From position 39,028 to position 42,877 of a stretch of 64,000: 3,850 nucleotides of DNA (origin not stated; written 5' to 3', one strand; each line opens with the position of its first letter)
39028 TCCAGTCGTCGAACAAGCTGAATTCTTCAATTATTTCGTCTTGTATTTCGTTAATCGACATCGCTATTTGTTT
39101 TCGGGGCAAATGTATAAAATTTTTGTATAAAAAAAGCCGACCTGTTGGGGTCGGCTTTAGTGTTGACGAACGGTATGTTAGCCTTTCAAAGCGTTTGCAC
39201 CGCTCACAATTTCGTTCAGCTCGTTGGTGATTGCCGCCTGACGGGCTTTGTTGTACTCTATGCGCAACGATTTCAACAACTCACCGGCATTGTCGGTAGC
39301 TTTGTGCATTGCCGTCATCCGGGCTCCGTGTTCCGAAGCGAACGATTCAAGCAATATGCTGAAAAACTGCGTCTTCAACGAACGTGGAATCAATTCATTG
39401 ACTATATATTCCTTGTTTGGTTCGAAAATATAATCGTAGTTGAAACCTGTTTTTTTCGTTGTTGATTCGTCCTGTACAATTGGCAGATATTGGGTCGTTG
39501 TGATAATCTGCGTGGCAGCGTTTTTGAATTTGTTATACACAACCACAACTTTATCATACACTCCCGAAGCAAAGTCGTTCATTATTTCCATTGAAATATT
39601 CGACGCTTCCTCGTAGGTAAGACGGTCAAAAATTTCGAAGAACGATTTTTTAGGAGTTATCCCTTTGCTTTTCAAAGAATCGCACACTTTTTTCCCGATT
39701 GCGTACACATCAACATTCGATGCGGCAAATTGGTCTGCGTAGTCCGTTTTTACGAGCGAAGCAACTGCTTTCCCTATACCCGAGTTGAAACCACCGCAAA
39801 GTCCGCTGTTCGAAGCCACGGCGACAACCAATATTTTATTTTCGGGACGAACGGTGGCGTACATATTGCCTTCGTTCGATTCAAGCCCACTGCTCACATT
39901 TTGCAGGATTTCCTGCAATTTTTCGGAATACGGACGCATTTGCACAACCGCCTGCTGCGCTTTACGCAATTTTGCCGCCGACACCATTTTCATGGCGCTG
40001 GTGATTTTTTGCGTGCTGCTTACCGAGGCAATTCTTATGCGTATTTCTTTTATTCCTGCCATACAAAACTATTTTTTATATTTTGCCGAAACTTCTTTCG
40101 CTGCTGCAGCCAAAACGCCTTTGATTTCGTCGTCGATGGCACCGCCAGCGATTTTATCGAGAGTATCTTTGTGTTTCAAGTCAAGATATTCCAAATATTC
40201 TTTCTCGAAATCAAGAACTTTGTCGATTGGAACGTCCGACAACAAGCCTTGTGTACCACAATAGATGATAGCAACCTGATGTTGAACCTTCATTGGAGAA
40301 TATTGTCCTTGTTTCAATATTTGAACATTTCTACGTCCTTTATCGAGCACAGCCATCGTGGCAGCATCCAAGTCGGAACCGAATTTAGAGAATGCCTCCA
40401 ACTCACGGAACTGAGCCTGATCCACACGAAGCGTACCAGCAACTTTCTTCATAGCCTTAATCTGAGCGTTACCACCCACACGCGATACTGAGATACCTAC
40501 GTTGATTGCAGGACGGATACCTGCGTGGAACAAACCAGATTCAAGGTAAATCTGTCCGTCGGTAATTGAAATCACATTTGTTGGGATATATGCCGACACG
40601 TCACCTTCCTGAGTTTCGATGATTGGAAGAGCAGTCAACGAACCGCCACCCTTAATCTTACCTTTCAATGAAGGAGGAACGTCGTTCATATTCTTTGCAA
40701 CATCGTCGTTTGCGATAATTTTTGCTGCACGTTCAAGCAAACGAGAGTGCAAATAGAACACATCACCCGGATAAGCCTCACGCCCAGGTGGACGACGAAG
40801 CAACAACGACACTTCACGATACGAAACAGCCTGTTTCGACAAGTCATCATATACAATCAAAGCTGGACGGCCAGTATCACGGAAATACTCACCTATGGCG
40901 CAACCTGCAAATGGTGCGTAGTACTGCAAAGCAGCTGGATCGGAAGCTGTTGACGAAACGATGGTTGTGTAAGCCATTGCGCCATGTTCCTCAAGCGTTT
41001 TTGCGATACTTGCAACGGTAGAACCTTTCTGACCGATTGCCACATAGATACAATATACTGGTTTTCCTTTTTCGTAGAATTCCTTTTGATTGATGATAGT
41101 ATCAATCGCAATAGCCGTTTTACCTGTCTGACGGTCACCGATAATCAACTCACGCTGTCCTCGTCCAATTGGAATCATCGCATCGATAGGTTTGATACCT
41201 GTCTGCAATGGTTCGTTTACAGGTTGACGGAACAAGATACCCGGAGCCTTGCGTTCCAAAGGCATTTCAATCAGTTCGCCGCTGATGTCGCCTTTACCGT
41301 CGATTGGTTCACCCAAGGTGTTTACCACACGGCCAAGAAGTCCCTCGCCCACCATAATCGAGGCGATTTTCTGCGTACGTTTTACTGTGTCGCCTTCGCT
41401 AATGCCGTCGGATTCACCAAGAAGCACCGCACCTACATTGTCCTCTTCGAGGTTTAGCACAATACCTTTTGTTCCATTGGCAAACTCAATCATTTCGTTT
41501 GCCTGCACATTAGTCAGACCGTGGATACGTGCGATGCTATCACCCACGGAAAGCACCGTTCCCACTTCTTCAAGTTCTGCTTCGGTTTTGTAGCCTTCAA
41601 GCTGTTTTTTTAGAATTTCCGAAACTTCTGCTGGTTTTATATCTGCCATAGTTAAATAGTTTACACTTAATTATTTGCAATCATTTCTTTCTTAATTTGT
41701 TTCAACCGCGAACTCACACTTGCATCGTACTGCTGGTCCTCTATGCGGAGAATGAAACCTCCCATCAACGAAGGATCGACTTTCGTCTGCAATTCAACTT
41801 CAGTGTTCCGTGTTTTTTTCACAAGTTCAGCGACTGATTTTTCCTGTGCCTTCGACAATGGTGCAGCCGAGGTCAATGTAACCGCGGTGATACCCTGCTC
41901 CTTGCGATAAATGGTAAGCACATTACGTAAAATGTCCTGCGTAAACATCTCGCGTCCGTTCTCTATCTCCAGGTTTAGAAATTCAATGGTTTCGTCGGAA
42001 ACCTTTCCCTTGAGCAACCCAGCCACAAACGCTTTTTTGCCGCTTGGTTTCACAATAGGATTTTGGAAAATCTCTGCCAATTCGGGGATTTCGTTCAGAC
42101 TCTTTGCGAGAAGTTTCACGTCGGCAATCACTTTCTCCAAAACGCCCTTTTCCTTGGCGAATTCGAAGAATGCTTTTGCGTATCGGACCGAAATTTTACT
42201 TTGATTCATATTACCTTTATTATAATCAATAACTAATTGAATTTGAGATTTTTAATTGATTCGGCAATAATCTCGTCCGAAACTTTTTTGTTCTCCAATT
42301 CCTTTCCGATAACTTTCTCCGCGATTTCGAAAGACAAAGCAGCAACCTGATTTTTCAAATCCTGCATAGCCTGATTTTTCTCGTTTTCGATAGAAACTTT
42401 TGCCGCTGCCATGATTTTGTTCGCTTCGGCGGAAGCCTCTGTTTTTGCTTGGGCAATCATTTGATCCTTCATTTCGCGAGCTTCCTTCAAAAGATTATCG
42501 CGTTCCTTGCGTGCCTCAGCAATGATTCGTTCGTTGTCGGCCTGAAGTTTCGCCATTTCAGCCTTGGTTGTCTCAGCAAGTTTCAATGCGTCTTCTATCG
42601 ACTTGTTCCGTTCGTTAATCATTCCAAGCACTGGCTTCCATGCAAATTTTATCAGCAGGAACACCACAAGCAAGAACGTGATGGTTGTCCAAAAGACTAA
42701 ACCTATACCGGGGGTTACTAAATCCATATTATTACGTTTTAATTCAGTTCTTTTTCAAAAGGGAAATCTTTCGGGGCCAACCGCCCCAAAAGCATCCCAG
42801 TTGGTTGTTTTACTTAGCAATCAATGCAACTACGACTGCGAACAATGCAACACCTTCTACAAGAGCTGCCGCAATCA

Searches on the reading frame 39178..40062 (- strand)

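Call 46: search_protein_families(library=pfam, proteins=[window:39178-40062:-], max_evalue=0.0001)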
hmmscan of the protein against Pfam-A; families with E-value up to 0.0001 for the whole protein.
window:39178-40062:- (294 aa): 1 family
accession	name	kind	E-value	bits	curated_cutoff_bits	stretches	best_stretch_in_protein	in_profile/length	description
PF00231.24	ATP-synt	-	3e-97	326.2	39.9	1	4-292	2-285/285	ATP synthase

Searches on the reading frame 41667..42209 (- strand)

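Call 46: search_protein_families(library=pfam, proteins=[window:41667-42209:-], max_evalue=0.0001)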
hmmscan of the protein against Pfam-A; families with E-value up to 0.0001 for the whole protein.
window:41667-42209:- (180 aa): 1 family
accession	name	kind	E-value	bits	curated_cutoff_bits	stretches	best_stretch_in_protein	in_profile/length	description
PF00213.23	OSCP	-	1.1e-45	156.3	22.3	1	6-176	1-172/172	ATP synthase delta (OSCP) subunit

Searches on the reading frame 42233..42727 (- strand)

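Call 46: search_protein_families(library=pfam, proteins=[window:42233-42727:-], max_evalue=0.0001)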
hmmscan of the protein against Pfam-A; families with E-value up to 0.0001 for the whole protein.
window:42233-42727:- (164 aa): 1 family
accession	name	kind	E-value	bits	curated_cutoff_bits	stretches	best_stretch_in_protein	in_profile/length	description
PF00430.23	ATP-synt_B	-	3e-30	105.4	28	1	11-140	2-131/132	ATP synthase B/B' CF(0)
